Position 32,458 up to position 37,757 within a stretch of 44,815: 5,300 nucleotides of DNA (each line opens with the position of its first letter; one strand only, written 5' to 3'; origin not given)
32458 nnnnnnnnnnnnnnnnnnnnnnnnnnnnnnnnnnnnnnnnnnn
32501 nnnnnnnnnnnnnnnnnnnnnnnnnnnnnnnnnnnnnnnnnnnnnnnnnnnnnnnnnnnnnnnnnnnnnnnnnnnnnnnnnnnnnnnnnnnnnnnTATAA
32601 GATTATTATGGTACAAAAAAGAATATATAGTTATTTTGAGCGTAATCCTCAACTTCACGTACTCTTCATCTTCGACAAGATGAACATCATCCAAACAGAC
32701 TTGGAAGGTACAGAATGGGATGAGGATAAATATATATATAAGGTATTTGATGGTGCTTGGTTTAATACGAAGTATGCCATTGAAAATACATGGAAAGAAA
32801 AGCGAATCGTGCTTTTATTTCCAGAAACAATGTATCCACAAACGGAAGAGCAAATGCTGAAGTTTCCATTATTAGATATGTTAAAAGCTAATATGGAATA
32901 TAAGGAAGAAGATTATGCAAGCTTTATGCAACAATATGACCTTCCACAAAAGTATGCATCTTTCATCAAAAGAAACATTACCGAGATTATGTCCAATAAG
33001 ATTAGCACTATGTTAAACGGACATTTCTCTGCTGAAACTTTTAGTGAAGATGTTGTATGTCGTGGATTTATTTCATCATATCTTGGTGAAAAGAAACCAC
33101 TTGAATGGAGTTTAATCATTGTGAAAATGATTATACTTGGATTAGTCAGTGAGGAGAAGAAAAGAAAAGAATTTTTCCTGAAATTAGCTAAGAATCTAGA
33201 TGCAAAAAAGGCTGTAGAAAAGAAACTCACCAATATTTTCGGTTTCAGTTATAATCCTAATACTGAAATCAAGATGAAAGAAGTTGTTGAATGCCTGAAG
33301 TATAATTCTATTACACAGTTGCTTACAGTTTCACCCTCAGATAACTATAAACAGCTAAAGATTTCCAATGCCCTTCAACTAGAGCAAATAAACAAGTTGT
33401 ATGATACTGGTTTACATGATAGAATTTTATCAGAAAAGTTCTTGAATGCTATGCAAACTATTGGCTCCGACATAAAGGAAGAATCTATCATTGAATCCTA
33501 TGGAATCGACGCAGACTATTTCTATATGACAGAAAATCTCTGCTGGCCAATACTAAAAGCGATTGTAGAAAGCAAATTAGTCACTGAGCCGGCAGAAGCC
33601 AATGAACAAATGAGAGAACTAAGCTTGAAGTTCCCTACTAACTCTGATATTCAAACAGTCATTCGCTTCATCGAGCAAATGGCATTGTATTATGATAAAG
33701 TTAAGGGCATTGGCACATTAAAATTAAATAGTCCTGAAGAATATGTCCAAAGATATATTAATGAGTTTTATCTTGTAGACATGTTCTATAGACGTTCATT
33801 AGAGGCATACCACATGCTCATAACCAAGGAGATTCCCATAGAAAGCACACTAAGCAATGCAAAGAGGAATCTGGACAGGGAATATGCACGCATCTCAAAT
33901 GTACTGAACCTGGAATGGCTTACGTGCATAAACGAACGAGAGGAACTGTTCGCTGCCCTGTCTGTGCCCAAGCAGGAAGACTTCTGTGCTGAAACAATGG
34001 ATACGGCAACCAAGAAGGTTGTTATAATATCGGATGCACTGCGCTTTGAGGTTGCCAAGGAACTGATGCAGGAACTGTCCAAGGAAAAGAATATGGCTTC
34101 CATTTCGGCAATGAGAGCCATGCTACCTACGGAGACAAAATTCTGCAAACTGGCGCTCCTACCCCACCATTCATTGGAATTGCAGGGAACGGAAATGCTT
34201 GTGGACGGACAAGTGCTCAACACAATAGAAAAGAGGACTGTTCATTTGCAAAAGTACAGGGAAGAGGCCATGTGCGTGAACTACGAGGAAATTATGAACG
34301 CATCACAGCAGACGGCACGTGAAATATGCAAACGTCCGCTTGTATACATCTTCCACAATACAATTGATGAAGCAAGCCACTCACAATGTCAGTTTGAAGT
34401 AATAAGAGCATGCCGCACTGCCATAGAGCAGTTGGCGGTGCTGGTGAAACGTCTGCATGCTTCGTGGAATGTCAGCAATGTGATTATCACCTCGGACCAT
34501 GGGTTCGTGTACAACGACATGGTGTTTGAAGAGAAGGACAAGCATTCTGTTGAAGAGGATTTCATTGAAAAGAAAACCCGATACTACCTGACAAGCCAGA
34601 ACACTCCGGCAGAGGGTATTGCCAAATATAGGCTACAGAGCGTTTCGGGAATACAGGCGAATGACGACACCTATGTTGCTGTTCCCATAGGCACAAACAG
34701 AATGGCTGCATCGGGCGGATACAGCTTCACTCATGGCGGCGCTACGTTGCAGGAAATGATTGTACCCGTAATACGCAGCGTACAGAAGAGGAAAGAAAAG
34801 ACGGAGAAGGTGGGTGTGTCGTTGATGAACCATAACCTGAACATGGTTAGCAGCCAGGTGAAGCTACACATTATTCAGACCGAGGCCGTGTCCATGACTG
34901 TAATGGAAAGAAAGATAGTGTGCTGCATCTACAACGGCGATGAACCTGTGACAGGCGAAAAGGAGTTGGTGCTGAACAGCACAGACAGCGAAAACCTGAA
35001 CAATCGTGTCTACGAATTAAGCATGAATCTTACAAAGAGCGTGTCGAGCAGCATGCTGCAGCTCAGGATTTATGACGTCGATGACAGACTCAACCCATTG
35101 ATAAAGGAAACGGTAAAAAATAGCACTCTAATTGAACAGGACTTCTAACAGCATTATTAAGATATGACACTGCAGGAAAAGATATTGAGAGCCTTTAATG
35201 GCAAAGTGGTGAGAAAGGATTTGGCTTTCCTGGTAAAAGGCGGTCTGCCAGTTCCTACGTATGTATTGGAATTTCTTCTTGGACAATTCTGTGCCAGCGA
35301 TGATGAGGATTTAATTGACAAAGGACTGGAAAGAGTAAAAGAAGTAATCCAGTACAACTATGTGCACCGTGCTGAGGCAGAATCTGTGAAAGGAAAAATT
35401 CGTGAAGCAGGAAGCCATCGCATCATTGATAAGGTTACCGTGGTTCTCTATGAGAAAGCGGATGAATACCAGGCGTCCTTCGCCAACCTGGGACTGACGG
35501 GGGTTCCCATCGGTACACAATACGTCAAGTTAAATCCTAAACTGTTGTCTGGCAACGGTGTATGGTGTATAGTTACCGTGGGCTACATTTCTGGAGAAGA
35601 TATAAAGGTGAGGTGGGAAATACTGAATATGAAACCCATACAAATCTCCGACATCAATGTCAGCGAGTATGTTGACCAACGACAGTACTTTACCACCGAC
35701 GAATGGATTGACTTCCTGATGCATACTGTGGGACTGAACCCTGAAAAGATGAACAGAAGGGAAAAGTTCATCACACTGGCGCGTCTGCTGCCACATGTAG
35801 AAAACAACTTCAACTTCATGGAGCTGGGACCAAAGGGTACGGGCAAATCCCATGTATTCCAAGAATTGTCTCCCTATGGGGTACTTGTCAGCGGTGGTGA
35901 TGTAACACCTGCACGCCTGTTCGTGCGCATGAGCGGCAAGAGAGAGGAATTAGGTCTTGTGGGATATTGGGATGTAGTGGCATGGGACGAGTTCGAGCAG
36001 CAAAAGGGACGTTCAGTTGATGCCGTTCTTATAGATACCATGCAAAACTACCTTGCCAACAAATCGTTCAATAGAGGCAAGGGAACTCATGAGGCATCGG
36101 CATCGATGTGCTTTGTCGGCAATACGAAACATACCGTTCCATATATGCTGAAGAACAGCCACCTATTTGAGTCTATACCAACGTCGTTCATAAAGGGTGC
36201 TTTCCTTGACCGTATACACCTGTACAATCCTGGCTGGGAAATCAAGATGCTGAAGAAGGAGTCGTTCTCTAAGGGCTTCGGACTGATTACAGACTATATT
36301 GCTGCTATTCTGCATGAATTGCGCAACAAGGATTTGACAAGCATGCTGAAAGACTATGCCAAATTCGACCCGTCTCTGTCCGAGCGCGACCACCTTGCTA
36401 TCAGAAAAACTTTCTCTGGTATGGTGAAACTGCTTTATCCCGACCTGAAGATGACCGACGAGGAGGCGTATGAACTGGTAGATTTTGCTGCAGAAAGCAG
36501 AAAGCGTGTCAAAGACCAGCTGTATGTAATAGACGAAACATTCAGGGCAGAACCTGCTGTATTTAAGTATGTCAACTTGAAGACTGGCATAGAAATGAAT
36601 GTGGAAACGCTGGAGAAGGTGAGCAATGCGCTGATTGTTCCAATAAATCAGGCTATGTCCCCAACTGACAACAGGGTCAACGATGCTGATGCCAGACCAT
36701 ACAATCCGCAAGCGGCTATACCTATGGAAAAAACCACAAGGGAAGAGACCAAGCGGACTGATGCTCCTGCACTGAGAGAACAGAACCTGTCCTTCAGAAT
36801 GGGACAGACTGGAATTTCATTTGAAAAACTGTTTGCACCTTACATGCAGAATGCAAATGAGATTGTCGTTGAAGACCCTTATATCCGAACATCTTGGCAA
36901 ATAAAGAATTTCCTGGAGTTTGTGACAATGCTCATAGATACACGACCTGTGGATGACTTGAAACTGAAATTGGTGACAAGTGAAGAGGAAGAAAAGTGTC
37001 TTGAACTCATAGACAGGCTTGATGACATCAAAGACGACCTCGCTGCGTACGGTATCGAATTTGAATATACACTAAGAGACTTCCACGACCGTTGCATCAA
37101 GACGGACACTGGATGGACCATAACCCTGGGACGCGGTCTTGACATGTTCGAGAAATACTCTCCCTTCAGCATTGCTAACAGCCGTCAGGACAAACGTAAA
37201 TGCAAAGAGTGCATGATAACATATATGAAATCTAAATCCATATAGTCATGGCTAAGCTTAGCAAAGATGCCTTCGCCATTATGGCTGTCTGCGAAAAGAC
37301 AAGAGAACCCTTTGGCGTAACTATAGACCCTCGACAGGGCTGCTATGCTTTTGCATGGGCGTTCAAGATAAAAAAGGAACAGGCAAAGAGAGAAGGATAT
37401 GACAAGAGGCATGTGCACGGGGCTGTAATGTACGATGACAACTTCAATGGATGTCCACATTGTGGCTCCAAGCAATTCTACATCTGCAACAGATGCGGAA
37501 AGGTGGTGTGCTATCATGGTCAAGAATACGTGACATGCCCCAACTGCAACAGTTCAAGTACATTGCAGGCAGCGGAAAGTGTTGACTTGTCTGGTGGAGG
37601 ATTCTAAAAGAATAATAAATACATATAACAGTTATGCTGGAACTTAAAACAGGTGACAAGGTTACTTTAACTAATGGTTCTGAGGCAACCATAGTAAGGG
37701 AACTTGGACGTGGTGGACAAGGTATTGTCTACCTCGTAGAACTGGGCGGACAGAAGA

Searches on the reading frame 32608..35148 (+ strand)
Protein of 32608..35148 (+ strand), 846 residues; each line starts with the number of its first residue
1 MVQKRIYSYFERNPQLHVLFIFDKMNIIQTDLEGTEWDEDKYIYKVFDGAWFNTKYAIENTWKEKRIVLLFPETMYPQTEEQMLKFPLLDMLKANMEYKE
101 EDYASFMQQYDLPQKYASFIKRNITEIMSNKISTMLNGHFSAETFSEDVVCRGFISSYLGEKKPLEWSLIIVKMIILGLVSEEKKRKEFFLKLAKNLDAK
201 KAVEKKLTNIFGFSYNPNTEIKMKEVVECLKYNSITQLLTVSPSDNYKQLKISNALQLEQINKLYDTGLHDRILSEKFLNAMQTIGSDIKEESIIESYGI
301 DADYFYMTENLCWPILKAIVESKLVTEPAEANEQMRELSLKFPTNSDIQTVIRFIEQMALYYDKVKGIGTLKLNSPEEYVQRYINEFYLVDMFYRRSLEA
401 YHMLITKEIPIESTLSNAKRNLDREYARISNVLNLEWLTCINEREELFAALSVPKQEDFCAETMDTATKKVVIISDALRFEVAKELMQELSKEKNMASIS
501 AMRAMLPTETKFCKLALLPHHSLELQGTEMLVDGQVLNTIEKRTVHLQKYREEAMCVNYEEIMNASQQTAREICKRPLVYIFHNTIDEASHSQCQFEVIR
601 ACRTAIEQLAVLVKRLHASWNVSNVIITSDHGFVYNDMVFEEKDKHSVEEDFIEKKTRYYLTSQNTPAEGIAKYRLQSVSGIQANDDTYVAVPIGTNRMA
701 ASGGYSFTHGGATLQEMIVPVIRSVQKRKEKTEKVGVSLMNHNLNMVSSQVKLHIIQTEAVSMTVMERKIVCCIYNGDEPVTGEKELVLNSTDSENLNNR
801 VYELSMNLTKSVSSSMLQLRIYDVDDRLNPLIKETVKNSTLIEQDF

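Call 5: search_protein_families(library=padloc, proteins=[window:32608-35148:+], max_evalue=0.001)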
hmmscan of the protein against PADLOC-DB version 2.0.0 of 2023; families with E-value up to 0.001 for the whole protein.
window:32608-35148:+ (846 aa): 13 families
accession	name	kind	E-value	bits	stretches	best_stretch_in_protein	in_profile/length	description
PDLC02553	PglZ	-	4.7e-97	324.1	1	2-846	4-868/868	PglZ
PDLC02564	PglZ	-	1e-96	323.2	1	15-846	23-853/855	PglZ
PDLC02547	PglZ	-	1.4e-89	299.4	1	16-811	17-818/855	PglZ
PDLC02563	PglZ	-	4.4e-62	208.5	1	377-800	365-787/831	PglZ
PDLC02557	PglZ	-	1.5e-35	120.7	1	360-835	345-821/834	PglZ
PDLC02551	PglZ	-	9.7e-23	78.2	1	378-813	365-819/856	PglZ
PDLC02559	PglZ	-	8e-20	68.6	1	448-783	453-796/860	PglZ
PDLC02561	PglZ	-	3e-18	63.3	1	458-771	452-765/840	PglZ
PDLC02566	PglZ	-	3.9e-15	53.1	1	432-735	403-687/774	PglZ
PDLC02548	PglZ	-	2e-14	51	1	377-744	388-755/961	PglZ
PDLC02545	PglZ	-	3.2e-12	43.7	1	455-776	391-689/750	PglZ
PDLC02565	PglZ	-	1.1e-08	31.9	1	467-731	481-739/910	PglZ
PDLC02562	PglZ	-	2.2e-08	30.9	1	467-724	470-727/730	PglZ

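Call 6: search_protein_families(library=ncbifam, proteins=[window:32608-35148:+], max_evalue=0.001)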
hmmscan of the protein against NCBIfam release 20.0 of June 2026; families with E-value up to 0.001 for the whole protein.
window:32608-35148:+ (846 aa): 6 families
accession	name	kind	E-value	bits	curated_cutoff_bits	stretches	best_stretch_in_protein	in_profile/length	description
TIGR02687.1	TIGR02687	equivalog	1.5e-85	287.8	270.35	1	17-825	15-830/844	BREX-1 system phosphatase PglZ type A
NF033450.1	BREX_PglZ_1_B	equivalog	1.1e-18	66.8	400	1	427-722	395-672/675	BREX-1 system phosphatase PglZ type B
NF033443.1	BREX_PglZ_6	exception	8.6e-14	50.8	400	1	377-745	385-753/958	BREX-6 system phosphatase PglZ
NF052313.1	T9SS_RR_PorX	equivalog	9.2e-11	41.2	300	1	407-724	168-510/513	T9SS response regulator signal transducer PorX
NF033444.1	BREX_PglZ_5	exception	1e-10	40.3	250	1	465-722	451-701/704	BREX-5 system phosphatase PglZ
NF033446.0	BREX_PglZ_2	exception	8.8e-09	34.2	200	1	470-732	473-729/890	BREX-2 system phosphatase PglZ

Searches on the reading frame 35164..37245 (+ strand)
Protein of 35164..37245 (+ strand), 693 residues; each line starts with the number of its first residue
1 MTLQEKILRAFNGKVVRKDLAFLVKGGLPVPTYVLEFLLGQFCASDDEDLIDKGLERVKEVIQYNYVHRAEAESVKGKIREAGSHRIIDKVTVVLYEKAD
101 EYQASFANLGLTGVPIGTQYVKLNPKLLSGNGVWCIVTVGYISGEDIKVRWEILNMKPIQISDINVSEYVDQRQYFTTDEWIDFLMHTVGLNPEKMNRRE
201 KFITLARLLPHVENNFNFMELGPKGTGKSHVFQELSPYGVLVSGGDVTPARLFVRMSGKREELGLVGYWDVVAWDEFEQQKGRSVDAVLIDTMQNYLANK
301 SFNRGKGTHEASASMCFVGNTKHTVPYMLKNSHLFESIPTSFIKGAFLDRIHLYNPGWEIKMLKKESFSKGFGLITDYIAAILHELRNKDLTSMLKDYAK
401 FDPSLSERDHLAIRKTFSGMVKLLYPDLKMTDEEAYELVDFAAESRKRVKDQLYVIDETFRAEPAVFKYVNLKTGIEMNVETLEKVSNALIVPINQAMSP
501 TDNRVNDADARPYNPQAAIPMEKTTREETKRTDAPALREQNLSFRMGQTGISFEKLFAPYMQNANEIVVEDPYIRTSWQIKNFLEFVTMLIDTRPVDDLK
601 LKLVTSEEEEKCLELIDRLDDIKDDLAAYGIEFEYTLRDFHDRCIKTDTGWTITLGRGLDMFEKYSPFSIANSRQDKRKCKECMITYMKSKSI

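Call 5: search_protein_families(library=padloc, proteins=[window:35164-37245:+], max_evalue=0.001)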
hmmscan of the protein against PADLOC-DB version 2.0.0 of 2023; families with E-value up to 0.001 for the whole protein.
window:35164-37245:+ (693 aa): 5 families
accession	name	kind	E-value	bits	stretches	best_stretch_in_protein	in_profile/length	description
PDLC02508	BrxL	-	6.4e-255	845.7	1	2-691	3-696/698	BrxL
PDLC02506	BrxL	-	1.2e-167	557.1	1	2-491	7-493/680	BrxL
PDLC02509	BrxL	-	1.4e-105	352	2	155-480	203-528/535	BrxL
PDLC02505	BrxL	-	7.1e-71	237.5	1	3-463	4-471/482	BrxL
PDLC02507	BrxL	-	1.9e-51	173.4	1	3-462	14-469/482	BrxL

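Call 6: search_protein_families(library=ncbifam, proteins=[window:35164-37245:+], max_evalue=0.001)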
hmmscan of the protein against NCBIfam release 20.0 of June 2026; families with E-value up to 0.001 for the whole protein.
window:35164-37245:+ (693 aa): 2 families
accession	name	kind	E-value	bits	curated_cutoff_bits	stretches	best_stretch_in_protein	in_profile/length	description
TIGR02653.1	Lon_rel_chp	hypoth_equivalog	1.5e-155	519.3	628.25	1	3-491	4-488/675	protease Lon-related BREX system protein BrxL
TIGR02688.1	TIGR02688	equivalog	5.1e-153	509.9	329.3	1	8-457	2-448/449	BREX system Lon protease-like protein BrxL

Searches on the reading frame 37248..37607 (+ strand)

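Call 5: search_protein_families(library=padloc, proteins=[window:37248-37607:+], max_evalue=0.001)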
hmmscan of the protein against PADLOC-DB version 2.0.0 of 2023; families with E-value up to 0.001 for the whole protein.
window:37248-37607:+ (119 aa): 0 families

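Call 6: search_protein_families(library=ncbifam, proteins=[window:37248-37607:+], max_evalue=0.001)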
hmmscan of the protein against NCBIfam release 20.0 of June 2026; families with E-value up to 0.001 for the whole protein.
window:37248-37607:+ (119 aa): 0 families

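Call 24: search_protein_families(library=pfam, proteins=[window:37248-37607:+], max_evalue=5)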
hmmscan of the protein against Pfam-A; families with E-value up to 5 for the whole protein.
window:37248-37607:+ (119 aa): 26 families (the best 25 are shown)
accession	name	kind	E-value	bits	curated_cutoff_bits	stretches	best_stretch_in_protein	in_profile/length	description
PF15616.11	TerY_C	-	4.3e-09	37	28.4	1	66-111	74-119/129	TerY-C metal binding domain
PF08271.17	Zn_Ribbon_TF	-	0.0044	17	29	1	96-106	2-12/43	TFIIB zinc-binding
PF06221.18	zf-C2HC5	-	0.0063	16.9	25.8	1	78-111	18-50/54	Putative zinc finger motif, C2HC5-type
PF23451.1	Zn_ribbon_PaaD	-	0.01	15.9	27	1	92-107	12-27/53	PaaD zinc beta ribbon domain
PF08274.17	Zn_Ribbon_YjdM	-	0.023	15.2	30.8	1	97-107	5-15/30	PhnA Zinc-Ribbon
PF23733.2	GRXCR1-2_C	-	0.024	15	26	1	69-102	1-37/47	GRXCR1/2, C-terminal domain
PF12773.13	DZR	-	0.032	14.8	27.3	1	64-101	10-45/45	Double zinc ribbon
PF13240.11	Zn_Ribbon_1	-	0.046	14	25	1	63-75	10-22/23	zinc-ribbon domain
PF25208.1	DUF7838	-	0.047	14.1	28.5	0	67-78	7-19/55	Domain of unknown function (DUF7838)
PF12760.12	Zn_ribbon_IS1595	-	0.048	14.1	25.4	1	64-90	17-42/46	Transposase zinc-ribbon domain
PF09723.15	Zn_ribbon_8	-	0.055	13.9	34.4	1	63-75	23-35/41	Zinc ribbon domain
PF13248.11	Zn_ribbon_3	-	0.062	13.2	27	2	69-75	19-25/26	zinc-ribbon domain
PF14354.12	Lar_restr_allev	-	0.24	12.1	28.6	1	67-107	4-38/58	Restriction alleviation protein Lar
PF14447.12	Prok-RING_4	-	0.36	11.2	27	0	83-102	16-38/46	Prokaryotic RING finger family 4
PF14369.11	Zn_ribbon_19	-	0.54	10.9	30.8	1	54-74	10-29/35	zinc-ribbon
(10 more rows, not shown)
